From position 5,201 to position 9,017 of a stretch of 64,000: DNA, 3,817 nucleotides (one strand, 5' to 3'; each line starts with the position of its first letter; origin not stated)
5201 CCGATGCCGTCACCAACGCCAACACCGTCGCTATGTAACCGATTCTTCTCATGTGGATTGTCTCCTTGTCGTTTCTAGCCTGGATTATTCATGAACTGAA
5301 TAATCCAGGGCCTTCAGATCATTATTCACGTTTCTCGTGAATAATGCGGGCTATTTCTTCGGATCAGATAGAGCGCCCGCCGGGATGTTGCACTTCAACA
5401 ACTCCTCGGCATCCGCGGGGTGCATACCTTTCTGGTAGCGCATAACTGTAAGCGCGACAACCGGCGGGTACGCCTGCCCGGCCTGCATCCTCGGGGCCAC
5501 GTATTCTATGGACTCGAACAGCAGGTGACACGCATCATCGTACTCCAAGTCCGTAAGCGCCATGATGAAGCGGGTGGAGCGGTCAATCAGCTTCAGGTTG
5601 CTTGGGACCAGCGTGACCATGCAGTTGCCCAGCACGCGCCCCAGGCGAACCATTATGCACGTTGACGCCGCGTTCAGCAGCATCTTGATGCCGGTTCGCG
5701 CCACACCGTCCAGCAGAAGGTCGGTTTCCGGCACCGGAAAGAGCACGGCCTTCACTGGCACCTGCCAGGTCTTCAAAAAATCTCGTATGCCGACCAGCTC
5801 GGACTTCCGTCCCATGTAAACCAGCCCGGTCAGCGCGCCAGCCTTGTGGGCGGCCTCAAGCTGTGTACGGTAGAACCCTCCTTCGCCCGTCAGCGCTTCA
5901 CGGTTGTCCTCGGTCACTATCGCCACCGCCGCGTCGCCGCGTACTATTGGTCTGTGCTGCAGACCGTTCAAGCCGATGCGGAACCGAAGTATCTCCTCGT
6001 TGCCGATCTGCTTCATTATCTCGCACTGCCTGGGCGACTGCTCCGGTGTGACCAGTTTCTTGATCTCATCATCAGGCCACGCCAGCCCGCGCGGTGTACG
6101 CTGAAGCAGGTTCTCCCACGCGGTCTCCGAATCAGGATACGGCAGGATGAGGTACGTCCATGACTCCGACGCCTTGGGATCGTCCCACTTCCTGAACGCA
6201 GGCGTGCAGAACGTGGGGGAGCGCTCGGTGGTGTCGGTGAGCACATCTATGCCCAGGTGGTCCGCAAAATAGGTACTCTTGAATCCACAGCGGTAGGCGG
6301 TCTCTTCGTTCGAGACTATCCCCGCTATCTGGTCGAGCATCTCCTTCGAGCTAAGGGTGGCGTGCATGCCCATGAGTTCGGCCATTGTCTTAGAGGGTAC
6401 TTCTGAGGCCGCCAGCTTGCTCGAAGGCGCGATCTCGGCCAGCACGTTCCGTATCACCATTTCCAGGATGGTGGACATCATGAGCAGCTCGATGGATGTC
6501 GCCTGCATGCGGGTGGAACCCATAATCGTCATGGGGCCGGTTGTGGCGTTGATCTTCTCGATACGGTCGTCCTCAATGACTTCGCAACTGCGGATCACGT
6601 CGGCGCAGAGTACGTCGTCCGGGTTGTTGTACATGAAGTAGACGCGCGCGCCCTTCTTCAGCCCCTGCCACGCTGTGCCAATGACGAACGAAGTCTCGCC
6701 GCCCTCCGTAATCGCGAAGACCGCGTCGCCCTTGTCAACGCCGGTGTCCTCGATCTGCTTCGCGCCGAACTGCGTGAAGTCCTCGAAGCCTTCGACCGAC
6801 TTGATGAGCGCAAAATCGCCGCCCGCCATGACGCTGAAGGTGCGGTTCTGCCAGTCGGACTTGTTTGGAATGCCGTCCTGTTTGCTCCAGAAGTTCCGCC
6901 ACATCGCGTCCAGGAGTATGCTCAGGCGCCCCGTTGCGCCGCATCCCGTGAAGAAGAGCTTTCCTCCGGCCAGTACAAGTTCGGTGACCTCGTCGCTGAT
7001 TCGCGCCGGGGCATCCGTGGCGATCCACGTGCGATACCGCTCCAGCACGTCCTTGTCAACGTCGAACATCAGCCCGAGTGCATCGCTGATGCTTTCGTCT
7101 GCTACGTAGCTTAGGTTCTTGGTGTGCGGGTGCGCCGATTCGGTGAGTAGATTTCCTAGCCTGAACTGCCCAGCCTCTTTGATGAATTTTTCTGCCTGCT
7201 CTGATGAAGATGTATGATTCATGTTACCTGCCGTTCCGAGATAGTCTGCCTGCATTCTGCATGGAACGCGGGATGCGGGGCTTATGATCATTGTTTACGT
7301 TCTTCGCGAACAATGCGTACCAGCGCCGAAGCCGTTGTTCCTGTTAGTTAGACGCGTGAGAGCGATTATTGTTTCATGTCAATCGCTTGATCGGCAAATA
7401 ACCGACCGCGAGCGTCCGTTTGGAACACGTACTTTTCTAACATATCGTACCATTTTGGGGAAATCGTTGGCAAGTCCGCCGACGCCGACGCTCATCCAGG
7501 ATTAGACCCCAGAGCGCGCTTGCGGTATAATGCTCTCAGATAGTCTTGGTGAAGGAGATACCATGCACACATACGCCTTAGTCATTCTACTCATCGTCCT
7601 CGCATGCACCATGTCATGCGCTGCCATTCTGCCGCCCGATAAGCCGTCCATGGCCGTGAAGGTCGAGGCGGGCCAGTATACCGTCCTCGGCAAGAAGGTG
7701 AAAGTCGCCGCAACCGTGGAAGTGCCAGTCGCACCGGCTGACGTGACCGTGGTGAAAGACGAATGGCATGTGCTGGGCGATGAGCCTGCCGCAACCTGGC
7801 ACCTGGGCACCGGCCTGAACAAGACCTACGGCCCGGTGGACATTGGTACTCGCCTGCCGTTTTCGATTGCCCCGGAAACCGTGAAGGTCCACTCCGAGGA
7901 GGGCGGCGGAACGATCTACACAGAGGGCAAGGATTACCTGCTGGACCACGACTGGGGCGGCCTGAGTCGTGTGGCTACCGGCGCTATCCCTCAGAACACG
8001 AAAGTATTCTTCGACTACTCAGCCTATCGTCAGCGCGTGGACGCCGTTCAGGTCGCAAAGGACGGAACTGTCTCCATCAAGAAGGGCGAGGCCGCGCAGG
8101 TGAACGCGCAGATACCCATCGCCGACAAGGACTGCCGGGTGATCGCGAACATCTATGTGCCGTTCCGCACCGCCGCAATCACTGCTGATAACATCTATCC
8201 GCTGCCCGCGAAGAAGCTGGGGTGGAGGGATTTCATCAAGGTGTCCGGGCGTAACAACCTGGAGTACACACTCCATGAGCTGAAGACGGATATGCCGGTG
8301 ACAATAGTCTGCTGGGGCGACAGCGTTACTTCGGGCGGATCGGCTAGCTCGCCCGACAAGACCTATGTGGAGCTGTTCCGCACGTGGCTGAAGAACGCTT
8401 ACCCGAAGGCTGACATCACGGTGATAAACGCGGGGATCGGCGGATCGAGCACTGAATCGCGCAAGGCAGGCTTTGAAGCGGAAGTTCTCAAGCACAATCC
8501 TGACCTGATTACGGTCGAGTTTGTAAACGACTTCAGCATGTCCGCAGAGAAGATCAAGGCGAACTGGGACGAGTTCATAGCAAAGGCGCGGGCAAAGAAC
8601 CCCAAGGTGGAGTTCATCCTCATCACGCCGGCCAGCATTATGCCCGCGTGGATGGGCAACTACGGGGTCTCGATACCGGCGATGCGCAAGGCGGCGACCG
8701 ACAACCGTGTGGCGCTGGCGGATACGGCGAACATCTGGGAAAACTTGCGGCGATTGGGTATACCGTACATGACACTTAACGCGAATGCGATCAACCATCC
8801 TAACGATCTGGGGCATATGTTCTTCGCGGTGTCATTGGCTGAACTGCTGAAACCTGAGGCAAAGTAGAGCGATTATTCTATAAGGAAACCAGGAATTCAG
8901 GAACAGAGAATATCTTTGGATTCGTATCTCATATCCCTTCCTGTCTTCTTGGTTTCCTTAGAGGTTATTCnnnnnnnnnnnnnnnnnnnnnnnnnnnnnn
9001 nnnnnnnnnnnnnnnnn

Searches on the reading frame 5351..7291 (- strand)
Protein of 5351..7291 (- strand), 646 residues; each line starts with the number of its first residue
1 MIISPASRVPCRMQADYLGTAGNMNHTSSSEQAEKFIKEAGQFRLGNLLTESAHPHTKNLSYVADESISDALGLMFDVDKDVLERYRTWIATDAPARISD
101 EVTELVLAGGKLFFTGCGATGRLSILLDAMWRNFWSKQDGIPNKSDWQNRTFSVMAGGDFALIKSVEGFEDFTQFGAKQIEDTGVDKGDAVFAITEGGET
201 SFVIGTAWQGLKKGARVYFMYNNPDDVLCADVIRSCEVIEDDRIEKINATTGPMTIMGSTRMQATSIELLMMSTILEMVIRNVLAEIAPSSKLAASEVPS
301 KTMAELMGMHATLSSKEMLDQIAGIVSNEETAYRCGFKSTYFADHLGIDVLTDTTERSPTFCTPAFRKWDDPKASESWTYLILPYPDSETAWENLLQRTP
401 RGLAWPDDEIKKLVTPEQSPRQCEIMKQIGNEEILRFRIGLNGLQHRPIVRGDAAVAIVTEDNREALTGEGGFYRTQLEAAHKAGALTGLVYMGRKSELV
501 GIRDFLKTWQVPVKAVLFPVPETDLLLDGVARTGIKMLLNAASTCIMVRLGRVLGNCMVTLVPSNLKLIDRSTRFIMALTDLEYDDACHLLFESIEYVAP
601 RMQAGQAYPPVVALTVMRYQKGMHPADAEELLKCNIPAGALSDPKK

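Call 19: search_protein_families(library=pfam, proteins=[window:5351-7291:-])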
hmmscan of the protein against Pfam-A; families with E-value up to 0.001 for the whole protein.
window:5351-7291:- (646 aa): 1 family
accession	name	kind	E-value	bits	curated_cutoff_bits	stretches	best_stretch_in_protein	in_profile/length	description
PF22645.1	GKRP_SIS_N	-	9.7e-11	41.9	27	1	108-205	15-107/113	Glucokinase regulatory protein N-terminal SIS domain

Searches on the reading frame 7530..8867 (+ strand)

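Call 19: search_protein_families(library=pfam, proteins=[window:7530-8867:+])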
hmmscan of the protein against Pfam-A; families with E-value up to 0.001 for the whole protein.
window:7530-8867:+ (445 aa): 5 families
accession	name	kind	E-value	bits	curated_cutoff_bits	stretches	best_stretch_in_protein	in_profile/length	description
PF13472.12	Lipase_GDSL_2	-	4.6e-16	60.3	32.9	1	261-429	1-176/178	GDSL-like Lipase/Acylhydrolase family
PF16075.10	DUF4815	-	2.2e-07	30.1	30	1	150-222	362-434/570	Domain of unknown function (DUF4815)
PF00657.28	Lipase_GDSL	-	6.2e-06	26.9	23.6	1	259-416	1-173/208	GDSL-like Lipase/Acylhydrolase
PF25182.1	NonGDSL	-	1e-05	25.4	80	1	241-327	12-98/220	Non-GDSL lipase-like family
PF14606.12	Lipase_GDSL_3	-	5.9e-05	23.9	27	1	258-438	3-175/178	GDSL-like Lipase/Acylhydrolase family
